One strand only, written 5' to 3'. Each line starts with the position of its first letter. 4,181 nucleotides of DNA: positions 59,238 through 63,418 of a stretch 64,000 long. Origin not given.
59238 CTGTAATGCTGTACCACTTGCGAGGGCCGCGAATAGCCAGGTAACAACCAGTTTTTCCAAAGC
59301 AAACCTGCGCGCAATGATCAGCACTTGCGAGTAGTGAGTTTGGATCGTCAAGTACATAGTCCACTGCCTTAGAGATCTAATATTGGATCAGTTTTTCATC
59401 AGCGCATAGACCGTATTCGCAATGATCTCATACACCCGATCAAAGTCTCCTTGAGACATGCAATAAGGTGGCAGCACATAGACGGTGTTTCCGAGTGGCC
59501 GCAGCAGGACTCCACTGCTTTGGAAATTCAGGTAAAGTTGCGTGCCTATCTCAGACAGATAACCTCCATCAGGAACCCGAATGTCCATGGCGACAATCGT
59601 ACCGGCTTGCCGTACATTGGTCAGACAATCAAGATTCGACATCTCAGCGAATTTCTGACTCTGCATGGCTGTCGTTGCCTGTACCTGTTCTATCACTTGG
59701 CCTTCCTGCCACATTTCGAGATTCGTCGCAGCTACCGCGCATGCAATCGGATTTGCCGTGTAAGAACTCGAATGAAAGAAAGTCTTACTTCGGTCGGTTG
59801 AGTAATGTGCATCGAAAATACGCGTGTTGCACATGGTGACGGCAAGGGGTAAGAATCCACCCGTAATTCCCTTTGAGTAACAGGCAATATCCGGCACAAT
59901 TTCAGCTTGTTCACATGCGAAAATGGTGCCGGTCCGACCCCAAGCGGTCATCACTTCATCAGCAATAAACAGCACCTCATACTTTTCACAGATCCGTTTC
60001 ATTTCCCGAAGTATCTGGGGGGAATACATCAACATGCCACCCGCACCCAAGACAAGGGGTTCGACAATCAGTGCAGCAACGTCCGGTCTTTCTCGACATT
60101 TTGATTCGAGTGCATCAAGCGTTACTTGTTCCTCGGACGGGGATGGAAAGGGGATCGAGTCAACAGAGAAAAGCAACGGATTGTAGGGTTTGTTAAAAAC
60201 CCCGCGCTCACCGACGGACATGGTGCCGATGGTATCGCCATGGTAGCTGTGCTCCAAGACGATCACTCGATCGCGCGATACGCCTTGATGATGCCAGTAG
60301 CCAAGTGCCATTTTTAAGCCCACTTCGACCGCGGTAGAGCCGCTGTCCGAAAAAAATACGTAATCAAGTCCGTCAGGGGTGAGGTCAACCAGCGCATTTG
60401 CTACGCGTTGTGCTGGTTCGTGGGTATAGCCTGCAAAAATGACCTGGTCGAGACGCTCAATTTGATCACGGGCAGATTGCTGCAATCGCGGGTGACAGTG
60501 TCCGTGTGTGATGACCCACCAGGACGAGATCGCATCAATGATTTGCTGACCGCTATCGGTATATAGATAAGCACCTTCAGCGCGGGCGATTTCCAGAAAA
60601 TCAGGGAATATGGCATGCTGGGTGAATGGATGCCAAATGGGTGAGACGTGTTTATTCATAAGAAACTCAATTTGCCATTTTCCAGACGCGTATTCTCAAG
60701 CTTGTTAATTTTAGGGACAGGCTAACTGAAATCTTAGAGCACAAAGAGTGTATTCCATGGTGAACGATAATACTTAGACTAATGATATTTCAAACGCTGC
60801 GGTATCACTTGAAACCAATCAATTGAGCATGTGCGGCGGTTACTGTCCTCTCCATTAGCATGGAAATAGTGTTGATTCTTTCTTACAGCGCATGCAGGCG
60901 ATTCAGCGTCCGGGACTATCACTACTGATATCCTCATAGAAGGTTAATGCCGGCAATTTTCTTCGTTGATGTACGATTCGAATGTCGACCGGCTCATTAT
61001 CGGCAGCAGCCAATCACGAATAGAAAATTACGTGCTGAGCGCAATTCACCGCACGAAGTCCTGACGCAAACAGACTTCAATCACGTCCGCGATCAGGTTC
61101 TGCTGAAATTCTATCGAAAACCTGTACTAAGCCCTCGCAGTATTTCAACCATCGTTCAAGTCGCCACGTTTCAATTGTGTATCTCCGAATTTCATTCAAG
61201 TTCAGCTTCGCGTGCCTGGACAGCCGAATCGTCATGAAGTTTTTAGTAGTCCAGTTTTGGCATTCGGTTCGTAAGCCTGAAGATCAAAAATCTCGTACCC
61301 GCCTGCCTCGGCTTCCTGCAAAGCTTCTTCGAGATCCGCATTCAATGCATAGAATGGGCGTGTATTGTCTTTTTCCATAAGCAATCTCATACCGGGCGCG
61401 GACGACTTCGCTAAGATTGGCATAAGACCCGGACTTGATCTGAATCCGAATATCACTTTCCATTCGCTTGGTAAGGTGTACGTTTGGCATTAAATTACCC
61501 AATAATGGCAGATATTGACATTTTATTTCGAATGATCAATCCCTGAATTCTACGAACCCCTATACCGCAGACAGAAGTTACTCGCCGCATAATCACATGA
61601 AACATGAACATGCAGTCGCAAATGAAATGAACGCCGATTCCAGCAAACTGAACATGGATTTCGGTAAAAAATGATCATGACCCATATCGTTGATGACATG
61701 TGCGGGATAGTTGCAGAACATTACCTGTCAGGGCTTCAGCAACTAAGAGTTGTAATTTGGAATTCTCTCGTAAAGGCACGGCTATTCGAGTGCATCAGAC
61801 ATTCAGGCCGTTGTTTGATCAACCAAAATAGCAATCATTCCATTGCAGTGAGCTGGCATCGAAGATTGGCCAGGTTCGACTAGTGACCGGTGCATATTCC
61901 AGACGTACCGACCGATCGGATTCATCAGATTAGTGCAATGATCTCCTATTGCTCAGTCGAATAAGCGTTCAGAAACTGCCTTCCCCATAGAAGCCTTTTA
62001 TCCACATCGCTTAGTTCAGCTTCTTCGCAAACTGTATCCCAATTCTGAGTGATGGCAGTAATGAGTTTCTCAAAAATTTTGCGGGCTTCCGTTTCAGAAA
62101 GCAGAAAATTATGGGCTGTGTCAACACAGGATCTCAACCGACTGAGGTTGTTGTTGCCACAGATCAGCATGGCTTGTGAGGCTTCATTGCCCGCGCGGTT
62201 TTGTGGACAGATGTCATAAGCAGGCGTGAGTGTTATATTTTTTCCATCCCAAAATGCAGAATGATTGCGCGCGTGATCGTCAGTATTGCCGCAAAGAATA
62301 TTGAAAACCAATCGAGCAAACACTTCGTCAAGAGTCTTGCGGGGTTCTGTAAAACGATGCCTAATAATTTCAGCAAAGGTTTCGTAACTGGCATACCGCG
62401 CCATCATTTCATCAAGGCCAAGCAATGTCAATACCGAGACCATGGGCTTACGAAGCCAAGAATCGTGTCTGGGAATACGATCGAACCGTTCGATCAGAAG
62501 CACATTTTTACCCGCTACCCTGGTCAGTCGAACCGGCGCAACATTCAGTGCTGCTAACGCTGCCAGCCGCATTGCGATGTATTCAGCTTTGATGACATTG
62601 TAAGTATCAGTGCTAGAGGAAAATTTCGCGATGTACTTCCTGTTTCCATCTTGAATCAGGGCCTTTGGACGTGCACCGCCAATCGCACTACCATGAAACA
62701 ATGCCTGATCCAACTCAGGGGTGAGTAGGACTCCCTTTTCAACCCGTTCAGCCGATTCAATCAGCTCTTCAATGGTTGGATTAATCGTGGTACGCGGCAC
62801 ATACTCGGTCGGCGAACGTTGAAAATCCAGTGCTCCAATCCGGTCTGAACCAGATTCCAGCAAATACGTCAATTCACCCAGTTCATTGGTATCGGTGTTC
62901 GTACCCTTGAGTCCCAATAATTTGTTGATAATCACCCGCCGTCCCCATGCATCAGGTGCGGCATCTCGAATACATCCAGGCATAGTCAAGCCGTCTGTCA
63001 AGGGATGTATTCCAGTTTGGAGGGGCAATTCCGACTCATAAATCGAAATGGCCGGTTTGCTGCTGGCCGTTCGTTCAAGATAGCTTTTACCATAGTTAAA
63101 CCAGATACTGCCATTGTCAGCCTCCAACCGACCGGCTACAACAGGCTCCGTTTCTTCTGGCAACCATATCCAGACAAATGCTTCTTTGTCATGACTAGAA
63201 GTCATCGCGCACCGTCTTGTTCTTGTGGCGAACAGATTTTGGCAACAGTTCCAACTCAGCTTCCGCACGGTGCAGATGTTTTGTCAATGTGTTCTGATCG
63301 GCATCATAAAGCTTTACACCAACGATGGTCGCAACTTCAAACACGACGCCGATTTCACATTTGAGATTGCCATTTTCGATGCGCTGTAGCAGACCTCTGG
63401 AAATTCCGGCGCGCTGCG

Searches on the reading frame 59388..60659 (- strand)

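Call 52: search_protein_families(library=pfam, proteins=[window:59388-60659:-], max_evalue=1e-10)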
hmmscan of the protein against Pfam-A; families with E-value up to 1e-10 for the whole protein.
window:59388-60659:- (423 aa): 1 family
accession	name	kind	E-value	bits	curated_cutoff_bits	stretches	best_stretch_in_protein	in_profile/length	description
PF00202.27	Aminotran_3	-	6.1e-94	315.4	30.5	1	22-416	11-402/403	Aminotransferase class-III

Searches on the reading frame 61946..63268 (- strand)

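Call 52: search_protein_families(library=pfam, proteins=[window:61946-63268:-], max_evalue=1e-10)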
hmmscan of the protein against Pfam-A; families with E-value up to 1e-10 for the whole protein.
window:61946-63268:- (440 aa): 1 family
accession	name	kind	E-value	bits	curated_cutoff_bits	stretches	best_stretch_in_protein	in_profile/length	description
PF07804.18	HipA_C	-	6.8e-50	170.1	30.5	1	195-410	2-213/213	HipA-like C-terminal domain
